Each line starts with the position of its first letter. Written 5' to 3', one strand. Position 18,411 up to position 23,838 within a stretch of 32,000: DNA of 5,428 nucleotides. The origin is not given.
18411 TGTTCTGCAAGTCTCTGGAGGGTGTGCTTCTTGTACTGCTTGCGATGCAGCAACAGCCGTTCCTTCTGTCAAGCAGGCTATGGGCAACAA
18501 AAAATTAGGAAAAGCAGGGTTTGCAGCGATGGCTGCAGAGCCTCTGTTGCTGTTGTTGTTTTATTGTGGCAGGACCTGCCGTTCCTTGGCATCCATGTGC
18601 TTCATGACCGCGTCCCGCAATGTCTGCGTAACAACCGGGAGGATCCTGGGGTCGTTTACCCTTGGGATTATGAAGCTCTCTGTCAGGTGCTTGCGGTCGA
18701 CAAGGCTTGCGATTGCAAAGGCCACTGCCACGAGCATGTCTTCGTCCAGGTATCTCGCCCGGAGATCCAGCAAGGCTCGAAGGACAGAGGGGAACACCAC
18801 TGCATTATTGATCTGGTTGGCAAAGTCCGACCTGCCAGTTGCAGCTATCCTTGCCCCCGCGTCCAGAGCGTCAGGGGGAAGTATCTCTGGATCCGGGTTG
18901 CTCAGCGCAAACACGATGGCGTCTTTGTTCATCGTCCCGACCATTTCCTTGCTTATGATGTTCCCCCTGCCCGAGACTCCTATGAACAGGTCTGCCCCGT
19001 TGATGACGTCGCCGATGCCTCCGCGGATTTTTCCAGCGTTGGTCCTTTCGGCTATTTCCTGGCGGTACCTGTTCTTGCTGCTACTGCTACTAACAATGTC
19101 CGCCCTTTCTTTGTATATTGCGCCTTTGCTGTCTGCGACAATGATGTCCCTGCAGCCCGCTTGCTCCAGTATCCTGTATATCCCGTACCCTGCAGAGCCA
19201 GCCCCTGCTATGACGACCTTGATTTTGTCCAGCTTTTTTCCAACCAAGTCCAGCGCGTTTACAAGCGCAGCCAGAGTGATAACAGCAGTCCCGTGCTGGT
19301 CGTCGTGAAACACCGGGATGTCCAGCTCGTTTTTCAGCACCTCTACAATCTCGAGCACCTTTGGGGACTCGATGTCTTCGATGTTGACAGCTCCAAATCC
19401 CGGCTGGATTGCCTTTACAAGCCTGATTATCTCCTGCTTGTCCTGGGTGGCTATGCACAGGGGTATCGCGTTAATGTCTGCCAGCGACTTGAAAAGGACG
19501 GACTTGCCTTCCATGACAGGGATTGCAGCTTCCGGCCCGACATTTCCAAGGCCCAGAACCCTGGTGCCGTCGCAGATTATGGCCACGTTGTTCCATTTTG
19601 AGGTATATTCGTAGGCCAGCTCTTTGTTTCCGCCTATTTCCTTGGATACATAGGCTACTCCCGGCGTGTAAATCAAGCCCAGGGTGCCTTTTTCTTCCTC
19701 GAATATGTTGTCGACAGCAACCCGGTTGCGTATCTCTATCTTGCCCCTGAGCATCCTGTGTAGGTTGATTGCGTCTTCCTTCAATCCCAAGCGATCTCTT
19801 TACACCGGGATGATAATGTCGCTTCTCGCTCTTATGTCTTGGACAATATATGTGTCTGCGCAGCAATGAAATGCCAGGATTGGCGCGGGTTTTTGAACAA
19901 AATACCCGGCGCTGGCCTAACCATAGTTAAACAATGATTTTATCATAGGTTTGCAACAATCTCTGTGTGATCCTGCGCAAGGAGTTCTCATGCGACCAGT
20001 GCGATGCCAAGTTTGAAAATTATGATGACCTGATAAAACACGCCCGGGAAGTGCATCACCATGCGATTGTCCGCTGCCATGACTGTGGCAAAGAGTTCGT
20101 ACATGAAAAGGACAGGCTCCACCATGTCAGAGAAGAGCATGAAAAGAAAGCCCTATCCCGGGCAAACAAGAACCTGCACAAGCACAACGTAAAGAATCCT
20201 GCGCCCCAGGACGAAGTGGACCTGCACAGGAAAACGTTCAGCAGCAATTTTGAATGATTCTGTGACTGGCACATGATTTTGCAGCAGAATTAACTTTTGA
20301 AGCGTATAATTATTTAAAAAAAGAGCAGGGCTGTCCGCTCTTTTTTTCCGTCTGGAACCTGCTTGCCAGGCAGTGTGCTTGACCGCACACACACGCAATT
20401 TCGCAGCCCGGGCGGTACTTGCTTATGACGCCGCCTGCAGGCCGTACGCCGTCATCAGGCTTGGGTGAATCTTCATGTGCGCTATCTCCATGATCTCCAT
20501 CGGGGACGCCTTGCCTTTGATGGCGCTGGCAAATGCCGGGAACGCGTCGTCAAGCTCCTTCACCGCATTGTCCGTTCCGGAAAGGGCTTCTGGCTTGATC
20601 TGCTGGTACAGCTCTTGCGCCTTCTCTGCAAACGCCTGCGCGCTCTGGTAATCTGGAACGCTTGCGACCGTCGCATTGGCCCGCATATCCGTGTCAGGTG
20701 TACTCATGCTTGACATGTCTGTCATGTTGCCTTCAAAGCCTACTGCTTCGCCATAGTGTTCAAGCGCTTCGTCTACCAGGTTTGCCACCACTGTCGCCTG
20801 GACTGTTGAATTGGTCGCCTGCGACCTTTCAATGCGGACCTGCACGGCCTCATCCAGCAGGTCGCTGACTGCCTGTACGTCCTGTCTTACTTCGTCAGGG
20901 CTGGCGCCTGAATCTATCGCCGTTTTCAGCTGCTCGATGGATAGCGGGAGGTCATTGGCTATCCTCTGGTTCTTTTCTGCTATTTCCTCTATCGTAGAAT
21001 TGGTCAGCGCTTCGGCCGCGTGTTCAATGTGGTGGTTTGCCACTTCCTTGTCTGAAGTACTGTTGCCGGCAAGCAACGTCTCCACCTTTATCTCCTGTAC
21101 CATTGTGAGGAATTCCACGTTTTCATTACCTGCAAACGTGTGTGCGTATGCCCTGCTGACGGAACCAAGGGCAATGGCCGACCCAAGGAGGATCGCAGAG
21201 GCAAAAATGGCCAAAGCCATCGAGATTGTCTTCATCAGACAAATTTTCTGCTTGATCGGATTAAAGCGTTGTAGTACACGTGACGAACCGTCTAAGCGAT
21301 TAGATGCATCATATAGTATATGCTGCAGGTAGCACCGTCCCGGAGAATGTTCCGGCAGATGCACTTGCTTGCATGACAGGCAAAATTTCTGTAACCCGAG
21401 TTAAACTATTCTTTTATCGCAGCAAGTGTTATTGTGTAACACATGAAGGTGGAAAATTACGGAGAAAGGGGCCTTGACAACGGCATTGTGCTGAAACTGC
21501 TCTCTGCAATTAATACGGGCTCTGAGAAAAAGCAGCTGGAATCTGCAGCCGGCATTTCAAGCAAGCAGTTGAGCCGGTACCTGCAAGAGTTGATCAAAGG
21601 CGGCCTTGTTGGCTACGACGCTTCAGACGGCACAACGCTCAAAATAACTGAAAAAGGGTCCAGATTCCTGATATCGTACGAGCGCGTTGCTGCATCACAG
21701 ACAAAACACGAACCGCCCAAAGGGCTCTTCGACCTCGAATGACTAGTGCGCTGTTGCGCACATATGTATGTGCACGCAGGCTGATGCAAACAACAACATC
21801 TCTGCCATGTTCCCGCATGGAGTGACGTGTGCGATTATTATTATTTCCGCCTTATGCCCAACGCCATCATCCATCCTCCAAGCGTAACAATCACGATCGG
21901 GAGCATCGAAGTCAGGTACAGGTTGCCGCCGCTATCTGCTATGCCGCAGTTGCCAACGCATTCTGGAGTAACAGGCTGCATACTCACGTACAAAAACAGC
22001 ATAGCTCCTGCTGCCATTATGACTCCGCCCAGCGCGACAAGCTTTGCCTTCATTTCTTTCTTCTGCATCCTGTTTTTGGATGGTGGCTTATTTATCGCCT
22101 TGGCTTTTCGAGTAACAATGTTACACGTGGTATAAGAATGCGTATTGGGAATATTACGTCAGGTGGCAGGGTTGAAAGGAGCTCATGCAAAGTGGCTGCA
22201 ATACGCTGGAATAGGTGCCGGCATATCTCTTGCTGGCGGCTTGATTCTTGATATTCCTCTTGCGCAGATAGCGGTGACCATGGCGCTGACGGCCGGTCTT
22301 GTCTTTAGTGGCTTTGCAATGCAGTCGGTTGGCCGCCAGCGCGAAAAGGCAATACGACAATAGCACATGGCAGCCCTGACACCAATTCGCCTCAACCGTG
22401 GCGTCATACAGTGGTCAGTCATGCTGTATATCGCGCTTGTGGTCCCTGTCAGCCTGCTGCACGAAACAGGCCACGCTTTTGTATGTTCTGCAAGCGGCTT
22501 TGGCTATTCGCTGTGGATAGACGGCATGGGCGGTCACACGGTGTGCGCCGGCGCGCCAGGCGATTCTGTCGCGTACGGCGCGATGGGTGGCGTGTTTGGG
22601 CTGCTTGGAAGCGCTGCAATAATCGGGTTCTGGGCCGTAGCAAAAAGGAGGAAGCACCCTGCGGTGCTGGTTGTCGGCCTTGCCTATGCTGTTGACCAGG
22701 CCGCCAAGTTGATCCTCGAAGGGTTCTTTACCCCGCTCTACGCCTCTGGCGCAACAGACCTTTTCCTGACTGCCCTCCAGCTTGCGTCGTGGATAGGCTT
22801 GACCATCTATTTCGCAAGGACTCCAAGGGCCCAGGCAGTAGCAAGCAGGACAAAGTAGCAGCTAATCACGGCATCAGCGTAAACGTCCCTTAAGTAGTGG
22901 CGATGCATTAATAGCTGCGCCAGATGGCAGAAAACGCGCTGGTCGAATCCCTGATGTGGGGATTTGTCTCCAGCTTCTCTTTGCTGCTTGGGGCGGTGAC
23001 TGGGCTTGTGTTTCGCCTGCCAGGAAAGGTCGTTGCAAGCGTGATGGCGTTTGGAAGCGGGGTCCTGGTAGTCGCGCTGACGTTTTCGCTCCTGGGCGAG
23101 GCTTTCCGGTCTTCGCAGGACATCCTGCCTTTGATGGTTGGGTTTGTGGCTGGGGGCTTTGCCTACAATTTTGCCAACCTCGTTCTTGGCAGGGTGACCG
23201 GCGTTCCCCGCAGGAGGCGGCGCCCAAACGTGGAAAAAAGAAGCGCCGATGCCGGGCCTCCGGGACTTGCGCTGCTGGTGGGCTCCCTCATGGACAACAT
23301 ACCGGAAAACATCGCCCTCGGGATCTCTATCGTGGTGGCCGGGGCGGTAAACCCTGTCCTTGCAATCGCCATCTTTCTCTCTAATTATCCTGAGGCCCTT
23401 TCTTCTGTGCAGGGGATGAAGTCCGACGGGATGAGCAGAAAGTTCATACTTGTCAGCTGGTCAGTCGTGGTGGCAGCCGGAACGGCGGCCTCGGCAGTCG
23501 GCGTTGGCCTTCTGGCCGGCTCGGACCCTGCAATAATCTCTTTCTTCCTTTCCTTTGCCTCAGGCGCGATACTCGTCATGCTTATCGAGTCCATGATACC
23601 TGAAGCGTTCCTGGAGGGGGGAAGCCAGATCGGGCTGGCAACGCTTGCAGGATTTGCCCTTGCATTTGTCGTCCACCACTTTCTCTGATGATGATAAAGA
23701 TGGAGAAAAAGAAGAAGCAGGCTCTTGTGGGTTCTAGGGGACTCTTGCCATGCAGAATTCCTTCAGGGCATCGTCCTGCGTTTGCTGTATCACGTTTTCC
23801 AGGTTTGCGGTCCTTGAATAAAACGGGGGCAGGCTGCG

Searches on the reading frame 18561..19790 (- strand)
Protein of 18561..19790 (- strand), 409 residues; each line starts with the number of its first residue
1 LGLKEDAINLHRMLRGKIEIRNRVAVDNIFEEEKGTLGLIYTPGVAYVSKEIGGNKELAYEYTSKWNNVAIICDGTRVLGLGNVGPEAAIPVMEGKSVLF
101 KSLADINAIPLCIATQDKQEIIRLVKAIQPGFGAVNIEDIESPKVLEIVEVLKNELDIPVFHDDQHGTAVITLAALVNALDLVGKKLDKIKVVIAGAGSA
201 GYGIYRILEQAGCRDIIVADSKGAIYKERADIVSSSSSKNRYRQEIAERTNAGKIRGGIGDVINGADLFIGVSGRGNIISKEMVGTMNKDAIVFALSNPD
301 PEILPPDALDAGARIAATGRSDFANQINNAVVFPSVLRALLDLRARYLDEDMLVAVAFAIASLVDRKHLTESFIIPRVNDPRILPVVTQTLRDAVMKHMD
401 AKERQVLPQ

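Call 90: search_protein_families(library=pfam, proteins=[window:18561-19790:-], max_evalue=0.01)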
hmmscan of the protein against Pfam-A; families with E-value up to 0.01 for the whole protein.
window:18561-19790:- (409 aa): 5 families
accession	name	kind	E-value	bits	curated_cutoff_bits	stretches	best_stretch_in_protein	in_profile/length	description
PF03949.21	Malic_M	-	4.7e-25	88.8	23.5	1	167-380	3-241/258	Malic enzyme, NAD binding domain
PF00390.24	malic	-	4.2e-21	76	23.1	1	22-150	4-179/182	Malic enzyme, N-terminal domain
PF00208.27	ELFV_dehydrog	-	0.00014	22.1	23.4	1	176-229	18-72/241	Glutamate/Leucine/Phenylalanine/Valine dehydrogenase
PF00670.27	AdoHcyase_NAD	-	0.0003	21.4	27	0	259-303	72-116/162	S-adenosyl-L-homocysteine hydrolase, NAD binding domain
PF01488.26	Shikimate_DH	-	0.0076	16.8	24.3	0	186-223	9-46/138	Shikimate / quinate 5-dehydrogenase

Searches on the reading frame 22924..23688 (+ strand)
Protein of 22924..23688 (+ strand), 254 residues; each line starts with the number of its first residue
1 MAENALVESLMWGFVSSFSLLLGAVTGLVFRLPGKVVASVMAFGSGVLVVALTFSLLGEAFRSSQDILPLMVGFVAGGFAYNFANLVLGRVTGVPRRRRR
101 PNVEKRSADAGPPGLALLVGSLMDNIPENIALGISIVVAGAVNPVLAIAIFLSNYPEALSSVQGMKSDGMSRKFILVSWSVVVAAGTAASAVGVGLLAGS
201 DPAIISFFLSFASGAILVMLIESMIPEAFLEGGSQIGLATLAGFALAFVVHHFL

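Call 90: search_protein_families(library=pfam, proteins=[window:22924-23688:+], max_evalue=0.01)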
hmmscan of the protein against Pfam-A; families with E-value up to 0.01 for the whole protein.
window:22924-23688:+ (254 aa): 1 family
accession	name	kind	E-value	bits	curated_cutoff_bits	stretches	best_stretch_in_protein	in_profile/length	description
PF02535.28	Zip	-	0.00059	19.6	35.1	1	114-249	178-321/323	ZIP Zinc transporter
